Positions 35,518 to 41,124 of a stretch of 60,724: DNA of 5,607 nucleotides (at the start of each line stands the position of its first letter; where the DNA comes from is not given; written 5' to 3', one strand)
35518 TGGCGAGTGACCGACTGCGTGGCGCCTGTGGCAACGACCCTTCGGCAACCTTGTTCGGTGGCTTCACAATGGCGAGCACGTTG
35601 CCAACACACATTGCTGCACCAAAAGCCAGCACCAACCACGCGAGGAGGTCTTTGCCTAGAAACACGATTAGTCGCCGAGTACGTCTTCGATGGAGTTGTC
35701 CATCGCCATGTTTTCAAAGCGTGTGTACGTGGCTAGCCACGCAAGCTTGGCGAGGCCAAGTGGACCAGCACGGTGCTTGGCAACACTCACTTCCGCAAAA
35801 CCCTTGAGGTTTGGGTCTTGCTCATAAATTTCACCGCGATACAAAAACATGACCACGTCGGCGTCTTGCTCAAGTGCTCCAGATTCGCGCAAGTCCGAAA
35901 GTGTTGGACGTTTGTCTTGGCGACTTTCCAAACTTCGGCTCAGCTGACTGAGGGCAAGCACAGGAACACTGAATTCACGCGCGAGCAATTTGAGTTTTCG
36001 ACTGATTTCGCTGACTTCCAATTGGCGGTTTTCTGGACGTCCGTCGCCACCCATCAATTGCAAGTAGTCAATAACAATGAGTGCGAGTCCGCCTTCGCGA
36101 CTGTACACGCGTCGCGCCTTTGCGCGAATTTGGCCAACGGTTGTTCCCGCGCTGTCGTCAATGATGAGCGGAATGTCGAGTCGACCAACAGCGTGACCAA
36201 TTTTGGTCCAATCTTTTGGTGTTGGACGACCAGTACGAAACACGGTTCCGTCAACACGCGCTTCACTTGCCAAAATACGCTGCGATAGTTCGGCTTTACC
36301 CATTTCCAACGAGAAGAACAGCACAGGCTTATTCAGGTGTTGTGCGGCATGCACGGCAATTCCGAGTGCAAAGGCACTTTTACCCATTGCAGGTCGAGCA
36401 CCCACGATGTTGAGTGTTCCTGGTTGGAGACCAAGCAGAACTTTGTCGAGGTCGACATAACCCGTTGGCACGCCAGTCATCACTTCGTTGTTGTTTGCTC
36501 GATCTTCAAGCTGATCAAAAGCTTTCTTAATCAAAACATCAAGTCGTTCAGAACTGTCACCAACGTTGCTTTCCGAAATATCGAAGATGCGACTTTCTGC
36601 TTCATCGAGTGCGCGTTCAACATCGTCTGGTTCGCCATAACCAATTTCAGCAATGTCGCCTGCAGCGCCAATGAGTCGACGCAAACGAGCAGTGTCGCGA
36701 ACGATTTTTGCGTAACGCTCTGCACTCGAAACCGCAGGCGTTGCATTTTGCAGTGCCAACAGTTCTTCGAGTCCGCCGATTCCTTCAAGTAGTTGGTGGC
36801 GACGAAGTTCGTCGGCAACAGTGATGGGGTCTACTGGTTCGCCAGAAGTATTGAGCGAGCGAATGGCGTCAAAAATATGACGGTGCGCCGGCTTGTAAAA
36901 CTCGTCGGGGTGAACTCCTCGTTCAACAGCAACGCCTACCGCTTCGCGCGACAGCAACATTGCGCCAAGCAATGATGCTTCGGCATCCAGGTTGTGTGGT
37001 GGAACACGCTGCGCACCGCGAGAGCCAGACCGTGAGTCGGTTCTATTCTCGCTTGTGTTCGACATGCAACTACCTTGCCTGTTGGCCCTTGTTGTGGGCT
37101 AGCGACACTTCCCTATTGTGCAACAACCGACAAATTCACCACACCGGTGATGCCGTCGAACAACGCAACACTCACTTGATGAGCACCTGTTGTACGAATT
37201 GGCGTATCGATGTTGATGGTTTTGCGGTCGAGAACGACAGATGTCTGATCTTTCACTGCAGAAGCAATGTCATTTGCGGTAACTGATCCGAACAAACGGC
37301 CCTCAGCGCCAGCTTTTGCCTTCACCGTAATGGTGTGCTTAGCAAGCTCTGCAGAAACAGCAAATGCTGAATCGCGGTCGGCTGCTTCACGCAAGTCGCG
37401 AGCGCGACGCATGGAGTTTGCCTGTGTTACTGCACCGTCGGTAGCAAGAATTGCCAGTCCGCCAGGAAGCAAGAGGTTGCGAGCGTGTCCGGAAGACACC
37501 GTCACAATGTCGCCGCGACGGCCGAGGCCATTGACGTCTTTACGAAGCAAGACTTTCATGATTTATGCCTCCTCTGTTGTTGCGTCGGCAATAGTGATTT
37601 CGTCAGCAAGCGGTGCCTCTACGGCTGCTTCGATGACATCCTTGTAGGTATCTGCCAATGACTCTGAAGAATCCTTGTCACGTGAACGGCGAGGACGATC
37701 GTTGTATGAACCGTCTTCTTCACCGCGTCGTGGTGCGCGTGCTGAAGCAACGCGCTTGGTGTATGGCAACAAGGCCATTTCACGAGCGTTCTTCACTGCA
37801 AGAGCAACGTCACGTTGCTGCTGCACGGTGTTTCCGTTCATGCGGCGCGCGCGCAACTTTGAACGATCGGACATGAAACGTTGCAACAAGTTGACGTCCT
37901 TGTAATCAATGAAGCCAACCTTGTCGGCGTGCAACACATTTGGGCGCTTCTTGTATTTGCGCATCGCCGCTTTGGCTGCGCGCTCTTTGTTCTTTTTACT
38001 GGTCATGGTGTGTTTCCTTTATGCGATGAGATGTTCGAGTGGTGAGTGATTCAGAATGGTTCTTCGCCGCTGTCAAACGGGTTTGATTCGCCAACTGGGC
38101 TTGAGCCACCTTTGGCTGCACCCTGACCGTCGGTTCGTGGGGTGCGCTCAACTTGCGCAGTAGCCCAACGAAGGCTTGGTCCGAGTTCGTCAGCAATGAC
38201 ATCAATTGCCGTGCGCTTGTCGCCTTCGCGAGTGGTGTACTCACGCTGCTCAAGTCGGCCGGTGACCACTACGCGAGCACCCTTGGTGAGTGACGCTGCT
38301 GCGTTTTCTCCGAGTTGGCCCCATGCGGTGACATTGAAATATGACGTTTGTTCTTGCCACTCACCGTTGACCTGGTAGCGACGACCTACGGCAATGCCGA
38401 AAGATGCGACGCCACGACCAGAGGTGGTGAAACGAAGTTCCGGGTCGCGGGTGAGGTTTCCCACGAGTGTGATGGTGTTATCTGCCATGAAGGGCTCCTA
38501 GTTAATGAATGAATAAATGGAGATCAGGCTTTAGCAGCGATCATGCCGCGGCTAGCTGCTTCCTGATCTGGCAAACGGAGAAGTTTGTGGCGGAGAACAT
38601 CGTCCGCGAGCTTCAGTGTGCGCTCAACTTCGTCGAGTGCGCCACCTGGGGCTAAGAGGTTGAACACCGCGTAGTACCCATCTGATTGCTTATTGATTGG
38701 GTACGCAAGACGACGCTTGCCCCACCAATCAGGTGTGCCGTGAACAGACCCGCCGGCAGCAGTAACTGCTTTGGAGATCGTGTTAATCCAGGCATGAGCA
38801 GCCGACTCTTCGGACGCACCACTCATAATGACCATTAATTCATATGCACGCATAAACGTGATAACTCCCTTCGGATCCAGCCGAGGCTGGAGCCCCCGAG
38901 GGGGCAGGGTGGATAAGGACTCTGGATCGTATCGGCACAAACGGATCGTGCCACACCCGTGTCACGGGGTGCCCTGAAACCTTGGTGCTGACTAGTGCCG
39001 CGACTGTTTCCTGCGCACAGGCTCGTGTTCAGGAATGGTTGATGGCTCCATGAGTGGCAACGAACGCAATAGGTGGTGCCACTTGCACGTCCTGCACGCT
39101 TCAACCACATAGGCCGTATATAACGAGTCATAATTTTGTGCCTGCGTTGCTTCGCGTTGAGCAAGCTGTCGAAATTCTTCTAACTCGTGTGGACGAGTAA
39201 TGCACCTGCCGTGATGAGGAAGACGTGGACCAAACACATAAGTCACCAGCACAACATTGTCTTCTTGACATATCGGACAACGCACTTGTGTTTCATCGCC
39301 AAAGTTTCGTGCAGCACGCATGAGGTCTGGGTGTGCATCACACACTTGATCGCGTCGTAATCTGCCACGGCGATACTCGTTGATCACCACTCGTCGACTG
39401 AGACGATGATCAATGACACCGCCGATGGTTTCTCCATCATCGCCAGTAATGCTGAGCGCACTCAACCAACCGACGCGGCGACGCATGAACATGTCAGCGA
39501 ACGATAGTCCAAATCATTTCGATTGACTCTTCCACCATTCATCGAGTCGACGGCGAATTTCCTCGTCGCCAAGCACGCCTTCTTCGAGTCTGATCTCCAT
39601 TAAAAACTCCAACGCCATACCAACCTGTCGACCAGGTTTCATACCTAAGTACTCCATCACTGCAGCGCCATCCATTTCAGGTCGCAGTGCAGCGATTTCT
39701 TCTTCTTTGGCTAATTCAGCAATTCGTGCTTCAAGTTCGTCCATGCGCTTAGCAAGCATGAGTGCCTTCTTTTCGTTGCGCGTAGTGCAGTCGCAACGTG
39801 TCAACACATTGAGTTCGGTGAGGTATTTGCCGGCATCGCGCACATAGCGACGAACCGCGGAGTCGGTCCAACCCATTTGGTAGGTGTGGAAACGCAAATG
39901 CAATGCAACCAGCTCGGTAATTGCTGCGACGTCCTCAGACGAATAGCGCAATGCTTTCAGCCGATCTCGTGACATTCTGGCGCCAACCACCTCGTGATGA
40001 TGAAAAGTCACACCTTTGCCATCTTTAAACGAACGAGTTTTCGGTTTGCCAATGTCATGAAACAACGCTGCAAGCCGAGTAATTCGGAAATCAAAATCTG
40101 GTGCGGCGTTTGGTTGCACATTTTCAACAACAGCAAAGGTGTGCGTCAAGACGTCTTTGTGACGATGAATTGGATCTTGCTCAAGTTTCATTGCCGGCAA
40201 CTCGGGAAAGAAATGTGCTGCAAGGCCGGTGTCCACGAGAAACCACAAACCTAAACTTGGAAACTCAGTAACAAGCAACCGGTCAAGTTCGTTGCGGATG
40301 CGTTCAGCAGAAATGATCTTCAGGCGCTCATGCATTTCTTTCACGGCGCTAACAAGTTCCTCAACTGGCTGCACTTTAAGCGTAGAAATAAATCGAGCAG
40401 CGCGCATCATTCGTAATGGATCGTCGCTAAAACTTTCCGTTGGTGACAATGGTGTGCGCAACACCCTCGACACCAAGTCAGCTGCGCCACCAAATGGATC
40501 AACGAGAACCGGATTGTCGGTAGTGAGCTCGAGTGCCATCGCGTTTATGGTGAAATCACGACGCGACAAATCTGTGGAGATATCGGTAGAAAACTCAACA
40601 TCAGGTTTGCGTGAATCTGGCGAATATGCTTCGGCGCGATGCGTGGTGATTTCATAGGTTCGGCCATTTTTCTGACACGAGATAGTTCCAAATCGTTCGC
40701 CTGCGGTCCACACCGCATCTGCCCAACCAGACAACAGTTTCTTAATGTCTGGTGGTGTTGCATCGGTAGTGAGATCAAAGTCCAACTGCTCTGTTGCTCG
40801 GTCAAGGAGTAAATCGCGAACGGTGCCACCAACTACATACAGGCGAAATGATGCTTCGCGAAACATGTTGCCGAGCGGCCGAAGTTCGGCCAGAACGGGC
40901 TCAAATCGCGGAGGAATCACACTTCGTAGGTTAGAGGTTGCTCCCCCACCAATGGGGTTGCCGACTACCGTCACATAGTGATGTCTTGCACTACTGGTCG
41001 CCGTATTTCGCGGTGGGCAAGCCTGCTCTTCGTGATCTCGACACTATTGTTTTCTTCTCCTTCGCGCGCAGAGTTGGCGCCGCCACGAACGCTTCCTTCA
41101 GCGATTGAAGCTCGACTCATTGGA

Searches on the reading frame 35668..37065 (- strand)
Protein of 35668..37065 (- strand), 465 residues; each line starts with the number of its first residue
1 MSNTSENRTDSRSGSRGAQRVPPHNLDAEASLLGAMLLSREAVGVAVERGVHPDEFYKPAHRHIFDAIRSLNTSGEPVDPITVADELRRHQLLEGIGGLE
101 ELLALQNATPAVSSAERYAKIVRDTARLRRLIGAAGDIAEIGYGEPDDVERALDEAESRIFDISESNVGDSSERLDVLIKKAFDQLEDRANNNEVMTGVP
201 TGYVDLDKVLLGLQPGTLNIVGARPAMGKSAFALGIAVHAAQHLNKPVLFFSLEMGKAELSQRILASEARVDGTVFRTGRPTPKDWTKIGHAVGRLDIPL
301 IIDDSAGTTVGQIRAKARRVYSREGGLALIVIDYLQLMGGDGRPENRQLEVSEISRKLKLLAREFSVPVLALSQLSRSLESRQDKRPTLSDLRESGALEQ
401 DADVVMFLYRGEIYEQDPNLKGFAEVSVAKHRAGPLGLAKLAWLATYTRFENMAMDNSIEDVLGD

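Call 77: search_protein_families(library=pfam, proteins=[window:35668-37065:-], max_evalue=0.00001)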
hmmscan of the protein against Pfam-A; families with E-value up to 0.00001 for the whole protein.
window:35668-37065:- (465 aa): 3 families
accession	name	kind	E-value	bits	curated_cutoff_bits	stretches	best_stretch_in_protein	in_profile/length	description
PF03796.21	DnaB_C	-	3.1e-95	318.8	27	1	198-452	1-255/255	DnaB-like helicase C terminal domain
PF00772.26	DnaB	-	4.9e-29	100.9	23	1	22-124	2-103/103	DnaB-like helicase N terminal domain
PF13481.12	AAA_25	-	9.8e-15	55.1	27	1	212-375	28-190/195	AAA domain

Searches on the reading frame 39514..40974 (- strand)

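Call 77: search_protein_families(library=pfam, proteins=[window:39514-40974:-], max_evalue=0.00001)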
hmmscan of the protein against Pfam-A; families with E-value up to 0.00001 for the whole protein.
window:39514-40974:- (486 aa): 3 families
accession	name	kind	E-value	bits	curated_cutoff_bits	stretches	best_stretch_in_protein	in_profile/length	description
PF01743.26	PolyA_pol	-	1.2e-33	116.5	23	1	45-173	1-126/126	Poly A polymerase head domain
PF12627.12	PolyA_pol_RNAbd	-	2.6e-14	53.2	22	1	205-261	6-63/64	Probable RNA and SrmB- binding site of polymerase A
PF01966.28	HD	-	1.1e-11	45.5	22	1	277-419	3-107/116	HD domain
